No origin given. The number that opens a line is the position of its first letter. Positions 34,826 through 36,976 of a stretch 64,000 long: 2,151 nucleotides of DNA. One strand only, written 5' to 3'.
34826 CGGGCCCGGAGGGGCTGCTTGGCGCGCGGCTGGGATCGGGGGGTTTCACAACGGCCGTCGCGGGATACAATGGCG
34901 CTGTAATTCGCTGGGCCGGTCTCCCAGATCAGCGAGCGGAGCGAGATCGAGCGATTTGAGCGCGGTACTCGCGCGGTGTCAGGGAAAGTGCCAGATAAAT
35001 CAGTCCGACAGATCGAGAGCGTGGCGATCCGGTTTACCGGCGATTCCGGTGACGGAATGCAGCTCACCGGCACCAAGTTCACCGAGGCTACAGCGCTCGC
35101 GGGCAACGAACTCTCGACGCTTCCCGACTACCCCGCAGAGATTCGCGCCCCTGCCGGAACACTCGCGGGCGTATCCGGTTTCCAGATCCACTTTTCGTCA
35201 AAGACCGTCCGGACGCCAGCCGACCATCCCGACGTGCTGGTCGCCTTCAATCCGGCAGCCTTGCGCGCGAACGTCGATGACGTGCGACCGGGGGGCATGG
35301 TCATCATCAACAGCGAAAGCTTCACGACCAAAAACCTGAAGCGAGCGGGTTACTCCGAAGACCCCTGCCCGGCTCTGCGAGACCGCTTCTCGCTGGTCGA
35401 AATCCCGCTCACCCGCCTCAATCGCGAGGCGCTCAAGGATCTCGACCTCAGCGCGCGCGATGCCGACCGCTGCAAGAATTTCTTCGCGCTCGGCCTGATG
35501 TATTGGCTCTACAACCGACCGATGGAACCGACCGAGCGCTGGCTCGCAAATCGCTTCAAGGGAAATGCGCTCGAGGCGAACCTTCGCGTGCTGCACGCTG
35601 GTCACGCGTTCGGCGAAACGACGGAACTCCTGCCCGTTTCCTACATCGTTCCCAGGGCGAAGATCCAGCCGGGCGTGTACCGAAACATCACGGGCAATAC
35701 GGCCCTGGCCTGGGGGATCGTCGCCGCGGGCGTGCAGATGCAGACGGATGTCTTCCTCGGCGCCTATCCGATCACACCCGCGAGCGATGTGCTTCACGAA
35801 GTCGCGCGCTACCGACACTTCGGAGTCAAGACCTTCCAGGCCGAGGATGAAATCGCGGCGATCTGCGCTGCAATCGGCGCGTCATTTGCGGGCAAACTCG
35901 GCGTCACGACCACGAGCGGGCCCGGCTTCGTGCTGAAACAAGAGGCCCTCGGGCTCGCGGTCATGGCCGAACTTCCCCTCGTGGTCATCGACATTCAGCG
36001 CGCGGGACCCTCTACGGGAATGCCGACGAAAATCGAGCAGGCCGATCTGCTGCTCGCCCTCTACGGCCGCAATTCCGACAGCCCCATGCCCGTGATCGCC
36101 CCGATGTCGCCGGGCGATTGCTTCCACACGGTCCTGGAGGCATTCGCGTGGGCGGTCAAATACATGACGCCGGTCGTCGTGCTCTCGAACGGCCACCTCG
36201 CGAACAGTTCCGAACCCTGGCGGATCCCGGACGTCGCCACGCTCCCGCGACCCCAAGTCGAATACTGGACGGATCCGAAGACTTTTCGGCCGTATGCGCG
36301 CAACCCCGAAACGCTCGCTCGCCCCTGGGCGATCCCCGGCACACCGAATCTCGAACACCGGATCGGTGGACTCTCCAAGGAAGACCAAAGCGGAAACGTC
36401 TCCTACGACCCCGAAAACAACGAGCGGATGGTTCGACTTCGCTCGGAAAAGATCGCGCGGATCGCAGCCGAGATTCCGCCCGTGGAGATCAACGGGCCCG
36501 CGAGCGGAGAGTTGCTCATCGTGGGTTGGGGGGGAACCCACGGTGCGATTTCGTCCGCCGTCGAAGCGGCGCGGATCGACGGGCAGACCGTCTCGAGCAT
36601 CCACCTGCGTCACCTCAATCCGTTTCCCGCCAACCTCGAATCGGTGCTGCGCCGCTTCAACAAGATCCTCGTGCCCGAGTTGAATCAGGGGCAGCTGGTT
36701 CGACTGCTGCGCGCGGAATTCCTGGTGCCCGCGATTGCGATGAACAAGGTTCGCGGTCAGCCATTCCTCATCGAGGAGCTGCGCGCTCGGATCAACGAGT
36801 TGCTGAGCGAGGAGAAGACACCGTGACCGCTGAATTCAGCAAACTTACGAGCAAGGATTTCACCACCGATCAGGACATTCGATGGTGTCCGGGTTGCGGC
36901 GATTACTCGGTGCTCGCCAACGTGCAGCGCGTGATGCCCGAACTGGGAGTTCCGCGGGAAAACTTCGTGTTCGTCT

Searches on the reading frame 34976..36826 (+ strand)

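Call 70: search_protein_families(library=pfam, proteins=[window:34976-36826:+], max_evalue=0.00001)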
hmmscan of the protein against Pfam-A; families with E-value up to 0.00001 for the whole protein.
window:34976-36826:+ (616 aa): 3 families
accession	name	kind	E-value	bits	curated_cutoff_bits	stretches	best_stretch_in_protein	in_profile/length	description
PF01855.24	POR_N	-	1.4e-53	182.4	27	1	256-473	5-223/231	Pyruvate flavodoxin/ferredoxin oxidoreductase, thiamine diP-bdg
PF01558.24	POR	-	1.1e-27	97.8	27.4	1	25-210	2-172/173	Pyruvate ferredoxin/flavodoxin oxidoreductase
PF17147.9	PFOR_II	-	4.9e-07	30.5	27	1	512-576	2-72/102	Pyruvate:ferredoxin oxidoreductase core domain II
